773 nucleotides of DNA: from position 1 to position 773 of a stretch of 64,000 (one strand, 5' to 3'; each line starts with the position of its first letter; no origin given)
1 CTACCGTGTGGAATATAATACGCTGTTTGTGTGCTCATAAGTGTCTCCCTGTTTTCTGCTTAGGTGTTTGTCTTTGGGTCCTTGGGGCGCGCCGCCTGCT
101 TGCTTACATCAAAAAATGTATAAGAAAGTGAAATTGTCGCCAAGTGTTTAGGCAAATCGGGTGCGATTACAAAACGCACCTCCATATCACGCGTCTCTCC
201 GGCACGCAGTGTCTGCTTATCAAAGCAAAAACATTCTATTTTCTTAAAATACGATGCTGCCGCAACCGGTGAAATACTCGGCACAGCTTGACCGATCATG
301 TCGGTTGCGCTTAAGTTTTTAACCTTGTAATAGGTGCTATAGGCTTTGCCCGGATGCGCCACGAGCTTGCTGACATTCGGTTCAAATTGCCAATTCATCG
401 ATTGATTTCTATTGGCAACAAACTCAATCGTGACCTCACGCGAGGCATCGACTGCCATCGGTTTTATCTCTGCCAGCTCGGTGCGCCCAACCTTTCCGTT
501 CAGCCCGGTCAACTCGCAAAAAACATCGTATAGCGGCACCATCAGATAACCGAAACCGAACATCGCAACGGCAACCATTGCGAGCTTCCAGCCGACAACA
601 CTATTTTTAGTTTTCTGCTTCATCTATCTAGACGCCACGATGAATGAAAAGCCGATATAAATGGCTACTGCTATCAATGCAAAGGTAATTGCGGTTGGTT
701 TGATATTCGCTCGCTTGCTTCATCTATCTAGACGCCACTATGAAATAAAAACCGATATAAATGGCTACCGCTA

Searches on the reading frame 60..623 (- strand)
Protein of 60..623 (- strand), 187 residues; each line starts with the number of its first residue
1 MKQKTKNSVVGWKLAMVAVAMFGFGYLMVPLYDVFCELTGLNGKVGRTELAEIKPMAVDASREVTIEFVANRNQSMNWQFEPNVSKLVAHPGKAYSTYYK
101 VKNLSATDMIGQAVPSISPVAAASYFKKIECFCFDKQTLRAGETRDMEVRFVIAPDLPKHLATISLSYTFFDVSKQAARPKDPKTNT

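Call 11: search_protein_families(library=pfam, proteins=[window:60-623:-], max_evalue=0.01)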
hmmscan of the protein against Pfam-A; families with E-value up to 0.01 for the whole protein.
window:60-623:- (187 aa): 1 family
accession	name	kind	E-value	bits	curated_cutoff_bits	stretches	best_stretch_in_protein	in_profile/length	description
PF04442.19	CtaG_Cox11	-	1.7e-49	168.2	25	1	28-172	1-148/148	Cytochrome c oxidase assembly protein CtaG/Cox11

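Call 54: find_encoding_contigs(protein=window:60-623:-, flank=10000, max_places=1)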
Protein window:60-623:- (187 aa): no gene with exactly this product is on record in the collection.
